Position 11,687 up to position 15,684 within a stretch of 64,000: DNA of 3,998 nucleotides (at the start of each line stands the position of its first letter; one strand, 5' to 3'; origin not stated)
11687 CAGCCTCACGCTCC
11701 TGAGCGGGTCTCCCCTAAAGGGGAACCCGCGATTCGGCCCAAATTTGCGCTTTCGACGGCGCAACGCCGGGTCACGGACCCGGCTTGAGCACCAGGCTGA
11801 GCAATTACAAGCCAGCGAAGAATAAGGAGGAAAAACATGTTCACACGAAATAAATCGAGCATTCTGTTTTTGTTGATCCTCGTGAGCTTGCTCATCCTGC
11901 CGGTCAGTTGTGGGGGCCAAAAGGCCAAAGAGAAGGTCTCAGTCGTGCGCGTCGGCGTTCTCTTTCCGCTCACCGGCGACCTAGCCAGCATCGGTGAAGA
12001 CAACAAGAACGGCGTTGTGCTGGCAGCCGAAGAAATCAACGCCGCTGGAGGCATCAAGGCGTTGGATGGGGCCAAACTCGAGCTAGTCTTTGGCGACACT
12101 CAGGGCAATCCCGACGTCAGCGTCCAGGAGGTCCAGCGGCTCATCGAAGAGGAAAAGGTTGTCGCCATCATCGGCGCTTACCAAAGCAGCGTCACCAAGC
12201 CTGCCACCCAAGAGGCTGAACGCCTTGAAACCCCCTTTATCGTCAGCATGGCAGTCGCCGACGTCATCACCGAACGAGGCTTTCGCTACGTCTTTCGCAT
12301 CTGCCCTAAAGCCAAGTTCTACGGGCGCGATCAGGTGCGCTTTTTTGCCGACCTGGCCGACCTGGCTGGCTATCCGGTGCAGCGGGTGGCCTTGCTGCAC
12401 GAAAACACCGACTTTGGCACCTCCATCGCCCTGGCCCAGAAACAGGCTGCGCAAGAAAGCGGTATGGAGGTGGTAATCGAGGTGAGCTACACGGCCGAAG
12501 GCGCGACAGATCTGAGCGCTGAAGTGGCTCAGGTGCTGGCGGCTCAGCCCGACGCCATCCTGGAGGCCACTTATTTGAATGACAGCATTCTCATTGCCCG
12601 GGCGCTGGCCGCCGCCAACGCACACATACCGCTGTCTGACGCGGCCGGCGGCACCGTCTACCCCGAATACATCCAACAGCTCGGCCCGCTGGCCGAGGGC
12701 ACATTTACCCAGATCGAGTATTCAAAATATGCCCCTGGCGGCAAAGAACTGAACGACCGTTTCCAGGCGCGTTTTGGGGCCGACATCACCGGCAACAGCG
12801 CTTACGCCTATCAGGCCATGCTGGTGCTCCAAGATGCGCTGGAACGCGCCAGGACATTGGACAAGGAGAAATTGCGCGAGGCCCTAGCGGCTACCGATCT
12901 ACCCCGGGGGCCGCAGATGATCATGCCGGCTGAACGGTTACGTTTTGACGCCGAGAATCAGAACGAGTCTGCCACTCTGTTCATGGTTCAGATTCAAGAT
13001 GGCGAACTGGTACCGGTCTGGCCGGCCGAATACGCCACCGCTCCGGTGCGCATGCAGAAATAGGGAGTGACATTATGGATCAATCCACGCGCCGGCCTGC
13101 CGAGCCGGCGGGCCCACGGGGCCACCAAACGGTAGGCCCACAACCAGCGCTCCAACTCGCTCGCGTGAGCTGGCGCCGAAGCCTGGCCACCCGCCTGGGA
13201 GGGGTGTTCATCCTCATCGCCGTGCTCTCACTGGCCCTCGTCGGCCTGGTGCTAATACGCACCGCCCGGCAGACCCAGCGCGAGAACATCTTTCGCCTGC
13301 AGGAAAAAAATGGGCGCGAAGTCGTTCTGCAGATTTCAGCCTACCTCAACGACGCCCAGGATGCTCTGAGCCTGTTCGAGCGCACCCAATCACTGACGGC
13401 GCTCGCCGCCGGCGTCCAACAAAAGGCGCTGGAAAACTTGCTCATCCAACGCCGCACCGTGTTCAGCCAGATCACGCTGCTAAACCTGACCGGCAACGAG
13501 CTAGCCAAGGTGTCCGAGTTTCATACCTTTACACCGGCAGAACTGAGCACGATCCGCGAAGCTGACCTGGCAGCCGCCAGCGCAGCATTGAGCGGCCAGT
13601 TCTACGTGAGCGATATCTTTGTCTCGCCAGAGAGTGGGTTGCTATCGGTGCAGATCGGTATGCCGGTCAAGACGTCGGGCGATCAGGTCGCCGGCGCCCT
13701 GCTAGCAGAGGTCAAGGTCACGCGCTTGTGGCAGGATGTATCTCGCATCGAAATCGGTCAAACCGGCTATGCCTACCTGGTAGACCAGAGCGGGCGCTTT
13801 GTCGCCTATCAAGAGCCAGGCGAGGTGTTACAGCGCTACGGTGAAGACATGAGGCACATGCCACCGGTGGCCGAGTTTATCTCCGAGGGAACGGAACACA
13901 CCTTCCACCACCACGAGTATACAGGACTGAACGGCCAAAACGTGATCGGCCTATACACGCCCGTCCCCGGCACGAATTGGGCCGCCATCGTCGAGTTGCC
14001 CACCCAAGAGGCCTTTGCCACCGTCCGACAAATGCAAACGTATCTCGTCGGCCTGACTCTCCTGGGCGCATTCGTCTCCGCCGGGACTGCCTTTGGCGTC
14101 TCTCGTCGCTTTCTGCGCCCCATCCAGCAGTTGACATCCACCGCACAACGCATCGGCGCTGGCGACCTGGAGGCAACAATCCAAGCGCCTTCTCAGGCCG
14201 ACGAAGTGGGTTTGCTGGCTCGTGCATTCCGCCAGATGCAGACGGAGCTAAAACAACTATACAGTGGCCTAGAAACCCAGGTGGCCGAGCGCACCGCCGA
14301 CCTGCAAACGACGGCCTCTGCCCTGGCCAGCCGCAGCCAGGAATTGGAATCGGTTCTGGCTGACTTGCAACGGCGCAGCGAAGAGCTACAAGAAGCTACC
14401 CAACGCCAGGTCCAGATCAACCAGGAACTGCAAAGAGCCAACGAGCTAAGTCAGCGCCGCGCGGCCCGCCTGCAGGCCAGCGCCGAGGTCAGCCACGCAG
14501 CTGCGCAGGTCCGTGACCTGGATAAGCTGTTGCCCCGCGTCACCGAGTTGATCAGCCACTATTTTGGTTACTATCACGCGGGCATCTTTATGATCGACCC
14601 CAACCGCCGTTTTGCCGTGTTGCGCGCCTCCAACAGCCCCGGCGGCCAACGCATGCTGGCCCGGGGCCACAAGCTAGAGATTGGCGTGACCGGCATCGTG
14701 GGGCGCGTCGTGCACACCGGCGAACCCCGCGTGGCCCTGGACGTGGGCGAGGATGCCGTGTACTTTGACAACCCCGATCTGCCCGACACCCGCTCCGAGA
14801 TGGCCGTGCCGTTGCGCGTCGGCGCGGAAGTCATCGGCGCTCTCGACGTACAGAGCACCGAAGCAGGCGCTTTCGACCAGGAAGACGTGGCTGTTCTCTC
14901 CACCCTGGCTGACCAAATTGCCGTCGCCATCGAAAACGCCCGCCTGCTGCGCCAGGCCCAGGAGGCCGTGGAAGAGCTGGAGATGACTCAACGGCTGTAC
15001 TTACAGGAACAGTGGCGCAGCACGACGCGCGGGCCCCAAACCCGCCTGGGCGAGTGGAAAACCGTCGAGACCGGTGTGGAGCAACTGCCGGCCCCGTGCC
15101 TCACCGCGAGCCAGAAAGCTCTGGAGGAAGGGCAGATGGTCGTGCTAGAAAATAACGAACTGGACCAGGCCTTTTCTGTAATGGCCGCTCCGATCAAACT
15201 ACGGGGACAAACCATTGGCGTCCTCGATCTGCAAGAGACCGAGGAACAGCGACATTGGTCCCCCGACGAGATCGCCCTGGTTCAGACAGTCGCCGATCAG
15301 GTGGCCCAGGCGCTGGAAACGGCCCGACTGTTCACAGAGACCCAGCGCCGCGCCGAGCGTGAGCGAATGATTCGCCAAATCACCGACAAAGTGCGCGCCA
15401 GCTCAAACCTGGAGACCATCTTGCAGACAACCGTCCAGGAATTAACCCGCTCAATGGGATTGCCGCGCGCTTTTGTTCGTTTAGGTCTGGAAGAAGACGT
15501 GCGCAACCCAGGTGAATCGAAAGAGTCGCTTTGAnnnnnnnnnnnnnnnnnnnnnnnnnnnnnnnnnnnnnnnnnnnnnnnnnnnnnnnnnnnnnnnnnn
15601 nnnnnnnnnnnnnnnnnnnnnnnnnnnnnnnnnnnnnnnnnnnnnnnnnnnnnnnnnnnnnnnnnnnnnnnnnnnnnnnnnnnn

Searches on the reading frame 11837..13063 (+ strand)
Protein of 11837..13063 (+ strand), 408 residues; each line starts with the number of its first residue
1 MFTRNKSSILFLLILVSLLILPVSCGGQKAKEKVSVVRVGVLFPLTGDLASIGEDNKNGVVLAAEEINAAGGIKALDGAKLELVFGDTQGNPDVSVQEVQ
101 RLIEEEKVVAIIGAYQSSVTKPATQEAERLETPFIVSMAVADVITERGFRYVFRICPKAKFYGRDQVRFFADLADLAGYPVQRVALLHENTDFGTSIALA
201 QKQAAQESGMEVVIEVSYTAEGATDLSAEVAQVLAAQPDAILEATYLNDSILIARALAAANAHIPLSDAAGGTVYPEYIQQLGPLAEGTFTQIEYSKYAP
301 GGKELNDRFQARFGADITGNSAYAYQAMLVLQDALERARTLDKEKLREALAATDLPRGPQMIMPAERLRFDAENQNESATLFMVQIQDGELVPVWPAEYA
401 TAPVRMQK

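Call 9: search_protein_families(library=pfam, proteins=[window:11837-13063:+], max_evalue=0.001)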
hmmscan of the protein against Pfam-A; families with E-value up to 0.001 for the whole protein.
window:11837-13063:+ (408 aa): 3 families
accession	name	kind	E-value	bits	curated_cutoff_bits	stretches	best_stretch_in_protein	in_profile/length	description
PF13458.12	Peripla_BP_6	-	1.2e-56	193.3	31.7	1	37-389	2-342/343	Periplasmic binding protein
PF13433.12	Peripla_BP_5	-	1.1e-24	87.7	27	2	37-129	1-90/363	Periplasmic binding protein domain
PF01094.35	ANF_receptor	-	4.9e-15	55.9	25.4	1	60-237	6-177/353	Receptor family ligand binding region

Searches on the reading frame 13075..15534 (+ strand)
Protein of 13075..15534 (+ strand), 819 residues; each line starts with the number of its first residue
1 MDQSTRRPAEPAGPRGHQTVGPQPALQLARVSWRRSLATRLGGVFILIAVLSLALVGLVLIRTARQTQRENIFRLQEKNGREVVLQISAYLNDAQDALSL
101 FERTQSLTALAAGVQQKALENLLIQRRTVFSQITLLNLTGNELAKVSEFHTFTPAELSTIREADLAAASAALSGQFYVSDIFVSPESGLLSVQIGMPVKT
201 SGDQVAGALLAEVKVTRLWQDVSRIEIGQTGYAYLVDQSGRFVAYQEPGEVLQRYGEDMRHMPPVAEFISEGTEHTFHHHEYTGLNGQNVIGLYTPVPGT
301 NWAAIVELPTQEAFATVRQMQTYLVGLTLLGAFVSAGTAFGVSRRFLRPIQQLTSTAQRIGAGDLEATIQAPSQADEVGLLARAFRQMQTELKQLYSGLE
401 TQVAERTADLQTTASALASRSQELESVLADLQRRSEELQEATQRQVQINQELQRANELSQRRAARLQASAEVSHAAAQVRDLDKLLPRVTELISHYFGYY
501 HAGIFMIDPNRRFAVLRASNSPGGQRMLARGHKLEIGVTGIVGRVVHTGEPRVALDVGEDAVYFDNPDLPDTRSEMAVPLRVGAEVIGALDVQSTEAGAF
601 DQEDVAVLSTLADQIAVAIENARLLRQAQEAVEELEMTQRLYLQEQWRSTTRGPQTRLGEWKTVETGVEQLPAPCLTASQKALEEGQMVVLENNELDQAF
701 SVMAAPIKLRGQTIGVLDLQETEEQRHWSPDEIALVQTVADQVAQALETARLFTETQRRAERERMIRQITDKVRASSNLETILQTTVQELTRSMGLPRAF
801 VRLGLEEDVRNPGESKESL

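Call 3: search_protein_families(library=pfam, proteins=[window:13075-15534:+], max_evalue=0.01)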
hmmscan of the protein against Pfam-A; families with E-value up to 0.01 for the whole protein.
window:13075-15534:+ (819 aa): 7 families
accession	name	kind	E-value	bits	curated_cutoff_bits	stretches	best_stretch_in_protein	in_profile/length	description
PF01590.32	GAF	-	1.5e-34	119.8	22.4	2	481-619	1-133/133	GAF domain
PF13185.12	GAF_2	-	7.9e-31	107.5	28.6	2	480-620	2-136/136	GAF domain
PF02743.24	dCache_1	-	3.2e-23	83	45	1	81-306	16-239/240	Cache domain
PF13492.12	GAF_3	-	1.4e-20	74.5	27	2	482-621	2-129/129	GAF domain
PF00672.30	HAMP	-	7.2e-16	58.7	25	1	342-394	2-53/53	HAMP domain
PF17201.10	Cache_3-Cache_2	-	1.2e-05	25.2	27.7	1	197-321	166-297/299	Cache 3/Cache 2 fusion domain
PF14335.11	DUF4391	-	0.0027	18.1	29.9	1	374-456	147-229/232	Domain of unknown function (DUF4391)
